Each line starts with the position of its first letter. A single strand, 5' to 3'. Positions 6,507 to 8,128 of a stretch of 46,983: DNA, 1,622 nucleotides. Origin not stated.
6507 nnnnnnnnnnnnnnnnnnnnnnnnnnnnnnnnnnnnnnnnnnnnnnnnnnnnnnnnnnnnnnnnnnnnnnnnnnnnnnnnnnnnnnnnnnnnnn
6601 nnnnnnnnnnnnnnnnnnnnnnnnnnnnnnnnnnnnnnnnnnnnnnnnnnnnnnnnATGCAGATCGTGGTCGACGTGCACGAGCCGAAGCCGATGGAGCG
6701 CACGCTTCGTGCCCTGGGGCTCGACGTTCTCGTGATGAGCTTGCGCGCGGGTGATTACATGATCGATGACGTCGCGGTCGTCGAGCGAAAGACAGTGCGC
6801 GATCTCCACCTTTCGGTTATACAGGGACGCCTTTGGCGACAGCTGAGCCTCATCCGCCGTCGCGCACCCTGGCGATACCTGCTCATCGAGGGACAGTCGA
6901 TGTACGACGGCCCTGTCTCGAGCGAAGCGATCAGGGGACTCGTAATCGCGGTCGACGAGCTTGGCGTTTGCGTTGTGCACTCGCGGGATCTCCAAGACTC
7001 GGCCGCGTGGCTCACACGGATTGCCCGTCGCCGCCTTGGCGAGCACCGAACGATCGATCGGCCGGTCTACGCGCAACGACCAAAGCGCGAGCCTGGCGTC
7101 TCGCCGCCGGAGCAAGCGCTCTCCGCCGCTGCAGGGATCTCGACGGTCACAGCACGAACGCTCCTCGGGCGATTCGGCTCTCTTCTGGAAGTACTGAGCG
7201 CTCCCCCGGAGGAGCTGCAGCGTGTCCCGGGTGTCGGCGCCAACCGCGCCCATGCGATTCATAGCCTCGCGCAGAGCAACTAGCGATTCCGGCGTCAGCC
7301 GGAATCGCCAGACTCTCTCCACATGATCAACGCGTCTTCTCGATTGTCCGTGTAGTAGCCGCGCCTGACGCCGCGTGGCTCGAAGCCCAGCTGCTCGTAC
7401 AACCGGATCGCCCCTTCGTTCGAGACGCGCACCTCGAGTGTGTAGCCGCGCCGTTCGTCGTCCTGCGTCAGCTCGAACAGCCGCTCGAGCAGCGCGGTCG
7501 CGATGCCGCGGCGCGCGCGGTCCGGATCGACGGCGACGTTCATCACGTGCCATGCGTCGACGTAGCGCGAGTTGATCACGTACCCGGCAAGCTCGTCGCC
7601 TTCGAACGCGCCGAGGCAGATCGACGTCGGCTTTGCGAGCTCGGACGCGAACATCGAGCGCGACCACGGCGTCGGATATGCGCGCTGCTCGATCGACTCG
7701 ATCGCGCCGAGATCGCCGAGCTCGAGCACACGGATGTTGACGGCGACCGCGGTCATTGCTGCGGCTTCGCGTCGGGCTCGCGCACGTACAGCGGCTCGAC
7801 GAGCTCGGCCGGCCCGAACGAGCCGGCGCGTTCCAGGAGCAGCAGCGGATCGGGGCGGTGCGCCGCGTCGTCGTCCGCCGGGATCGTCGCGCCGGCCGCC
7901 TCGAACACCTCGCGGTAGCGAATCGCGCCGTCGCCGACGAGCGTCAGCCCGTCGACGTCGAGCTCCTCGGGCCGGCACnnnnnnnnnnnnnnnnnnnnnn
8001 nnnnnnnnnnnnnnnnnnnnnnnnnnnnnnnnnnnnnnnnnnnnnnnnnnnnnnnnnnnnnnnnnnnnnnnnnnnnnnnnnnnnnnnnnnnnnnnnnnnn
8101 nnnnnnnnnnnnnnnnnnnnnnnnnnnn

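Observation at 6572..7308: Low-GC ERCC4/XPF-type nuclease gene inserted on the opposite strand inside the t6A operon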

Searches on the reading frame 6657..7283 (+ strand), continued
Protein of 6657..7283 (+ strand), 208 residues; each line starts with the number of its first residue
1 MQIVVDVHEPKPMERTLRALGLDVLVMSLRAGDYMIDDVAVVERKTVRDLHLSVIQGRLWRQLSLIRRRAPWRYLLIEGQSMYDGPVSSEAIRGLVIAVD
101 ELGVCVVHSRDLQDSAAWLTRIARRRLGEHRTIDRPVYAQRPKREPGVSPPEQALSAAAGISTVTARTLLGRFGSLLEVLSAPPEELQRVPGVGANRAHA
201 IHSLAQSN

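Call 46: search_dna_similar(query=window:6657-7283:+, collection=plasmids, mode=protein, max_rows=15)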
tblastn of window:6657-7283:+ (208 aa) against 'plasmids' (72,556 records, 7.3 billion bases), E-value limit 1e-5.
Records with a match: 145; places in all: 145; records where one place covers at least 80% of the query: 145.
Best place of each record, by identity: <60% 145.
By first word of the organism name: Pseudomonas 131; Variovorax 4; Hydrogenophaga 2; Stutzerimonas 1; Microvirga 1; Rhizobium 1; Sulfuricystis 1; Polaromonas 1; Methylibium 1; Azospira 1; and 1 more.
By predicted mobility (MOB-suite, as given by PLSDB): non-mobilizable 114; conjugative 30; mobilizable 1.
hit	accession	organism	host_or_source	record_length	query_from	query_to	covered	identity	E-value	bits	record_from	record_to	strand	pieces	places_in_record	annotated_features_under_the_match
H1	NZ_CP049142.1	Pseudomonas nitroreducens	monoculture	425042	1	202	97%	34.0%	4e-12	72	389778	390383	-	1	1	ERCC4 domain-containing protein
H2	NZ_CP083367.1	Pseudomonas aeruginosa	Homo sapiens,sputum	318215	1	202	97%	31.5%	2e-11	69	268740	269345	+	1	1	ERCC4 domain-containing protein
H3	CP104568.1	Pseudomonas aeruginosa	Homo sapiens,ear swabs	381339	1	202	97%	31.5%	2e-11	69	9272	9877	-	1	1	helix-hairpin-helix domain-containing protein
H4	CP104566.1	Pseudomonas aeruginosa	Homo sapiens,ear swabs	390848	1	202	97%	31.5%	2e-11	69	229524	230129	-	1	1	helix-hairpin-helix domain-containing protein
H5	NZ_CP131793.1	Pseudomonas aeruginosa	Homo sapiens,culture,blood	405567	1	202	97%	31.5%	2e-11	69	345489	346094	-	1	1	ERCC4 domain-containing protein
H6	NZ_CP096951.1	Pseudomonas aeruginosa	Homo sapiens,secreta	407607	1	202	97%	31.5%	2e-11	69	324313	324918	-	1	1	ERCC4 domain-containing protein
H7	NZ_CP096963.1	Pseudomonas aeruginosa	Homo sapiens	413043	1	202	97%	31.5%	2e-11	69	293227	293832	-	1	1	ERCC4 domain-containing protein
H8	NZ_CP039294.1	Pseudomonas aeruginosa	Homo sapiens,blood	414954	1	202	97%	31.5%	2e-11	69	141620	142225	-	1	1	ERCC4 domain-containing protein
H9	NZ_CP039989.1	Pseudomonas aeruginosa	Homo sapiens,bacterial ...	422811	1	202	97%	31.5%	2e-11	69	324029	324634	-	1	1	ERCC4 domain-containing protein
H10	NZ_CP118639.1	Pseudomonas aeruginosa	Homo sapiens,Urinary catheter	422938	1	202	97%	31.5%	2e-11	69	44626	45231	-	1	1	ERCC4 domain-containing protein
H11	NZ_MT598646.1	Pseudomonas aeruginosa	-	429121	1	202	97%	31.5%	2e-11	69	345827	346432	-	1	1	ERCC4 domain-containing protein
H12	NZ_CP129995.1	Pseudomonas aeruginosa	Homo sapiens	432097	1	202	97%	31.5%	2e-11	69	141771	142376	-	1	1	ERCC4 domain-containing protein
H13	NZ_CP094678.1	Pseudomonas aeruginosa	Homo sapiens,tissue sample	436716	1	202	97%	31.5%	2e-11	69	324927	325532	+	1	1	ERCC4 domain-containing protein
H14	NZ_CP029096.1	Pseudomonas aeruginosa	-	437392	1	202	97%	31.5%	2e-11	69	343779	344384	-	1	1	ERCC4 domain-containing protein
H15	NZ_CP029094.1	Pseudomonas paraeruginosa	-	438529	1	202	97%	31.5%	2e-11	69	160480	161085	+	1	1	ERCC4 domain-containing protein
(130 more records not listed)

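Call 47: search_dna_similar(query=window:6657-7283:+, collection=phages, mode=protein, max_rows=15)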
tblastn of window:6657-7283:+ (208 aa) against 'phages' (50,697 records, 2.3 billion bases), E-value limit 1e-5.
No match.

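Call 63: find_encoding_contigs(protein=P0166, flank=4000, max_places=2)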
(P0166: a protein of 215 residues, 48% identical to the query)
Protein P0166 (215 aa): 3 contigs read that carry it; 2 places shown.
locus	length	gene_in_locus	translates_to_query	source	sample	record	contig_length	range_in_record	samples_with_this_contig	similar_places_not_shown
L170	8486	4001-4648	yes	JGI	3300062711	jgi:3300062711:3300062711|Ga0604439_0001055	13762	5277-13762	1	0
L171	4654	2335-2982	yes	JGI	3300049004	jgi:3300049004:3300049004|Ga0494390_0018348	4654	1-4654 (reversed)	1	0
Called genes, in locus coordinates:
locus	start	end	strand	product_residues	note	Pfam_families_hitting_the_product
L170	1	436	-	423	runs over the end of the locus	PF02812:ELFV_dehydrog_N, PF00208:ELFV_dehydrog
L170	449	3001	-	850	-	PF00082:Peptidase_S8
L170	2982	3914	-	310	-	PF00814:TsaD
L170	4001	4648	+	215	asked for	PF02732:ERCC4, PF12826:HHH_2 (weak), PF14520:HHH_5 (weak), PF00633:HHH (weak)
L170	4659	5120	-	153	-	PF13527:Acetyltransf_9, PF13673:Acetyltransf_10, PF00583:Acetyltransf_1, PF13508:Acetyltransf_7, PF08445:FR47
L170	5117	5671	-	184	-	PF00814:TsaD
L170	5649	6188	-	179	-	PF02367:TsaE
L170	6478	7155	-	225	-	PF03167:UDG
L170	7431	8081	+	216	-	PF10728:DUF2520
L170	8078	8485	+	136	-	?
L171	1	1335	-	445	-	?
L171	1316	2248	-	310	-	PF00814:TsaD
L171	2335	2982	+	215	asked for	PF02732:ERCC4, PF12826:HHH_2 (weak), PF14520:HHH_5 (weak), PF00633:HHH (weak)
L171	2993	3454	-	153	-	PF13527:Acetyltransf_9, PF13673:Acetyltransf_10, PF00583:Acetyltransf_1, PF13508:Acetyltransf_7, PF08445:FR47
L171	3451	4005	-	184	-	PF00814:TsaD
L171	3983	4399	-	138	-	PF02367:TsaE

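Call 64: find_encoding_contigs(protein=P0186, flank=4000, max_places=2)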
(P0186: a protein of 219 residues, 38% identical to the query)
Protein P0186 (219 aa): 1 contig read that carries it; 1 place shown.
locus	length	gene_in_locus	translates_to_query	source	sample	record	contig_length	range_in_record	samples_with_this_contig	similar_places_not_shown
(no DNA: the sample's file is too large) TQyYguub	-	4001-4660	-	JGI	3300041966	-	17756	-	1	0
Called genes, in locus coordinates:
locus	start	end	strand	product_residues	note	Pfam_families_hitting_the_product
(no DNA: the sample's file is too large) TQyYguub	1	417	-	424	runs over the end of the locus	PF02812:ELFV_dehydrog_N, PF00208:ELFV_dehydrog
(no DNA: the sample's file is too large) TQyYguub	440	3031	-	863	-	PF05922:Inhibitor_I9 (faint), PF00082:Peptidase_S8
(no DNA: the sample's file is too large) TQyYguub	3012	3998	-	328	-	PF00814:TsaD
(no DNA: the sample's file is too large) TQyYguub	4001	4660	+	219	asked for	PF02732:ERCC4, PF00633:HHH (faint), PF14520:HHH_5 (weak)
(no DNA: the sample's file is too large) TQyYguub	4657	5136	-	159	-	PF13527:Acetyltransf_9 (weak), PF00583:Acetyltransf_1, PF13673:Acetyltransf_10, PF08445:FR47, PF13508:Acetyltransf_7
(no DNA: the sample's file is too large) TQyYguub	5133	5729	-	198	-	PF00814:TsaD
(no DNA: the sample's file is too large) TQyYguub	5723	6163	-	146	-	PF02367:TsaE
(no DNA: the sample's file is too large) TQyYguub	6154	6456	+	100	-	PF07045:DUF1330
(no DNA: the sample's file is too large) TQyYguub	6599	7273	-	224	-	PF03167:UDG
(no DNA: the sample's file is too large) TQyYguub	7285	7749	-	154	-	PF03449:GreA_GreB_N, PF01272:GreA_GreB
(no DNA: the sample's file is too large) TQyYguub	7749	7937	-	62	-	-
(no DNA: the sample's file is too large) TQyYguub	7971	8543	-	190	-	PF04961:FTCD_C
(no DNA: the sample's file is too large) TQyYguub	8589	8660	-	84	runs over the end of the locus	-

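Call 77: get_annotated_region(hit=H1, flank=6000)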
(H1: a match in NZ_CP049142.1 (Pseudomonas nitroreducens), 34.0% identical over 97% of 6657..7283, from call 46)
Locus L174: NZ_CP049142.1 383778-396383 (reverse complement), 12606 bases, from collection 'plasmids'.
description: Pseudomonas nitroreducens strain HBP1 plasmid pPniHBP1_1, complete sequence
organism: Pseudomonas nitroreducens (NCBI taxid 46680)
taxonomy: Bacteria; Pseudomonadota; Gammaproteobacteria; Pseudomonadales; Pseudomonadaceae; Pseudomonas; Pseudomonas nitroreducens
host: -; source: monoculture; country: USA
typing (MOB-suite, as given by PLSDB): conjugative; relaxase MOBP; mating-pair formation MPF_I
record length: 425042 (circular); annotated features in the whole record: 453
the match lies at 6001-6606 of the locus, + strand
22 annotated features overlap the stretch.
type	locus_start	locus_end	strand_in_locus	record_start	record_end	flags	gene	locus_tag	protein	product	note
CDS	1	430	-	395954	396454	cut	-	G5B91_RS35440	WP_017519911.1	hypothetical protein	-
CDS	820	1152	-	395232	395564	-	-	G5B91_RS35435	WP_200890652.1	hypothetical protein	-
CDS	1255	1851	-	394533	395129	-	-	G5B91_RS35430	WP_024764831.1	glutathione S-transferase C-terminal domain-containing protein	-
CDS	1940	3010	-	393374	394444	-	-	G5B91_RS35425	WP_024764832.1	hypothetical protein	-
CDS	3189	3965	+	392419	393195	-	-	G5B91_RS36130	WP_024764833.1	cold shock domain-containing protein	-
CDS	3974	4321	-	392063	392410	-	-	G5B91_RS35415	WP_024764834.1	hypothetical protein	-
CDS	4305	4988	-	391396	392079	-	-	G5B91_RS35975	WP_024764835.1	hypothetical protein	-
CDS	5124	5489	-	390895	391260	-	-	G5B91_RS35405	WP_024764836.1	hypothetical protein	-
CDS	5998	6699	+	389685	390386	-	-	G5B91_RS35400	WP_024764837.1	ERCC4 domain-containing protein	-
CDS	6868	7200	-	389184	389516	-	-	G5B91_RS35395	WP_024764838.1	hypothetical protein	-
CDS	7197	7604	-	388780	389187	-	-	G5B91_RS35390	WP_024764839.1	hypothetical protein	-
CDS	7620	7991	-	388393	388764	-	-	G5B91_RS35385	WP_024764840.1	hypothetical protein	-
CDS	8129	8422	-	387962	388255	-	-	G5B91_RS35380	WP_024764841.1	hypothetical protein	-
CDS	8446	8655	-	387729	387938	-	-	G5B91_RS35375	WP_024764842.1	hypothetical protein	-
CDS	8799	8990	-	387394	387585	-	-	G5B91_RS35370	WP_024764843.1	hypothetical protein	-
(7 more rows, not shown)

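Call 85: search_protein_representatives(alignment_id=A2)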
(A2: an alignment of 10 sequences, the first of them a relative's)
Query: 10 sequences, 210 profile positions. Proteins with E-value up to 0.001 (for the whole library): 11027; up to 1e-10: 3749; up to 1e-30: 631. The best 150 are listed.
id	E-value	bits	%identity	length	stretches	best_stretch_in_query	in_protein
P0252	4.0e-79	281.4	-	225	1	1-207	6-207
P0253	3.8e-78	278.2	-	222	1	1-207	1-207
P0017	7.9e-78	277.2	-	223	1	1-207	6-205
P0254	1.3e-75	270.0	-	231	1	1-207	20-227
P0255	2.3e-75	269.1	-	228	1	1-207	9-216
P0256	1.1e-73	263.6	-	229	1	3-206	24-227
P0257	1.3e-72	260.1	-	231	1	2-206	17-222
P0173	6.2e-72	257.9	-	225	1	1-205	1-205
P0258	1.1e-71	257.1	-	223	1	1-207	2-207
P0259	1.5e-70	253.4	-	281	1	3-205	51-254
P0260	5.1e-70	251.7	-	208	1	1-207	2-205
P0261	5.3e-70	251.6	-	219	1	3-207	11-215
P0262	2.5e-69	249.4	-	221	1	2-207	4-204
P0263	4.4e-69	248.6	-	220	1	2-206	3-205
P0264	1.9e-68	246.5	-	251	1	2-208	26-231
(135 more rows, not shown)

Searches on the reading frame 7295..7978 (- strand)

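Call 4: search_protein_families(library=pfam, proteins=[window:7295-7978:-], max_evalue=0.01)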
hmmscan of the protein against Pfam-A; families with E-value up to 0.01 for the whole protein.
window:7295-7978:- (227 aa): 8 families
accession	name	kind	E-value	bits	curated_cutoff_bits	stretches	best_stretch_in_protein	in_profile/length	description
PF00583.31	Acetyltransf_1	-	6.3e-18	65.6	20.7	1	92-199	3-116/116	Acetyltransferase (GNAT) family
PF13508.13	Acetyltransf_7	-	7.9e-13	49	27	1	119-201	3-84/84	Acetyltransferase (GNAT) domain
PF13673.13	Acetyltransf_10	-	6.1e-12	46.1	23.6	1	108-203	20-111/128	Acetyltransferase (GNAT) domain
PF13527.13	Acetyltransf_9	-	2.4e-06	28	25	1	110-201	32-126/127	Acetyltransferase (GNAT) domain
PF08445.16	FR47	-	8e-06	26.2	22.1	1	145-202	24-80/86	FR47-like protein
PF13480.13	Acetyltransf_6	-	0.00027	21.5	22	1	51-180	8-133/143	Acetyltransferase (GNAT) domain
PF13420.13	Acetyltransf_4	-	0.00045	20.7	24.3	1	115-214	45-149/155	Acetyltransferase (GNAT) domain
PF13523.12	Acetyltransf_8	-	0.0008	19.5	27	1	143-203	82-141/145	Acetyltransferase (GNAT) domain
